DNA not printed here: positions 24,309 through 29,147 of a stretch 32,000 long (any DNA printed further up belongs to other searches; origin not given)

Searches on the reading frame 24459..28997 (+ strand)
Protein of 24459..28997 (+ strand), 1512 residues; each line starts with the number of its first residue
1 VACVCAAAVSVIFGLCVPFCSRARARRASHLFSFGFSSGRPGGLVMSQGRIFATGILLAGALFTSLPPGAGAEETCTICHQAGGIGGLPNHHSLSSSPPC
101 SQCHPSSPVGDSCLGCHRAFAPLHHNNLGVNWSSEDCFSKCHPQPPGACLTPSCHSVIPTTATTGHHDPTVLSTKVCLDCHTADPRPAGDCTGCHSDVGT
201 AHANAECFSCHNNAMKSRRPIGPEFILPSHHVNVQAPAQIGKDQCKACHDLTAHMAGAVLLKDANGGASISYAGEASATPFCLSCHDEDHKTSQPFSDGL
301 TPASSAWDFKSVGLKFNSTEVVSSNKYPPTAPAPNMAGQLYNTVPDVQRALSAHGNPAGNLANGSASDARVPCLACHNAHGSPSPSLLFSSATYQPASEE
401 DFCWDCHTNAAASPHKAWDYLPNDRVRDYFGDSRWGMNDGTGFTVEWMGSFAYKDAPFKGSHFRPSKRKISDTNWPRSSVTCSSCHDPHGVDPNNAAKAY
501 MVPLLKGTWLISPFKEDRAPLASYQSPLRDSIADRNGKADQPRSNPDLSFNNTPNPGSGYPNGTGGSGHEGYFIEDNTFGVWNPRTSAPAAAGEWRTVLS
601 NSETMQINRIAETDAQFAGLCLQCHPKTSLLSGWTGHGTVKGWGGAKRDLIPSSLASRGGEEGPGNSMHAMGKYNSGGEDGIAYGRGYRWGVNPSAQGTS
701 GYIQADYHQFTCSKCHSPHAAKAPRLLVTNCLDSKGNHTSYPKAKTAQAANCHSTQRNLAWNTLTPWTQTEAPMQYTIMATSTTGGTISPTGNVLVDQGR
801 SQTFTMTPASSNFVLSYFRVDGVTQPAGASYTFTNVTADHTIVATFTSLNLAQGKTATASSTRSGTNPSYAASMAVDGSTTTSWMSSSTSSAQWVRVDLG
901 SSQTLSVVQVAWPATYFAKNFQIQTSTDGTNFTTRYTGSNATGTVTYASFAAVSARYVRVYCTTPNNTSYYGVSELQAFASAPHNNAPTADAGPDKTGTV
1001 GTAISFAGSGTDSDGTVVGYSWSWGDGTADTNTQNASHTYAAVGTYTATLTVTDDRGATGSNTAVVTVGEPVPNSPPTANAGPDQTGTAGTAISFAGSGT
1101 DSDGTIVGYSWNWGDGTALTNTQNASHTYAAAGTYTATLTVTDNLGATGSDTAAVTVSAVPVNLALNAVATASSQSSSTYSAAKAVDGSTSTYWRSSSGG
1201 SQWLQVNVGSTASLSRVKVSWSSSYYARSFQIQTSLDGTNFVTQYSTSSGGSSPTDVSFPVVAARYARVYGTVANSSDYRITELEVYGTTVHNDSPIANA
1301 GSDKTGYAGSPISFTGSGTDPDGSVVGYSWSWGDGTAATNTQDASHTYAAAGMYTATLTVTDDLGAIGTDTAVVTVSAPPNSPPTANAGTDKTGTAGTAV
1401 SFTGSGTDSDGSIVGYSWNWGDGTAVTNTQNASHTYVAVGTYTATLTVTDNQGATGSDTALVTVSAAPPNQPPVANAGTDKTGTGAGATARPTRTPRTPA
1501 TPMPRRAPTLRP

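Call 8: search_protein_families(library=pfam, proteins=[window:24459-28997:+], max_evalue=0.001)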
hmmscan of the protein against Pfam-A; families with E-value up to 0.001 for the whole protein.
window:24459-28997:+ (1512 aa): 6 families
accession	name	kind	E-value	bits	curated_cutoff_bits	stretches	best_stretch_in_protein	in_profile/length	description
PF18911.6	PKD_4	-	5.8e-82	270.3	27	4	1074-1157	1-85/85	PKD domain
PF00754.31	F5_F8_type_C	-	2.8e-41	141.1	28.2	2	857-971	2-122/127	F5/8 type C domain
PF00801.26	PKD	-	7.6e-41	138.4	23.5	4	1392-1460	9-77/80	PKD domain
PF22633.2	F5_F8_type_C_2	-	2.2e-36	124.8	27.8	2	875-960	2-91/91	NedA-like, galactose-binding domain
PF22352.2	K319L-like_PKD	-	1.5e-33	115.1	27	4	1081-1157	1-84/84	K319L-like, PKD domain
PF09699.15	Paired_CXXCH_1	-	4e-12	46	20.6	1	373-411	9-40/41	Doubled CXXCH motif (Paired_CXXCH_1)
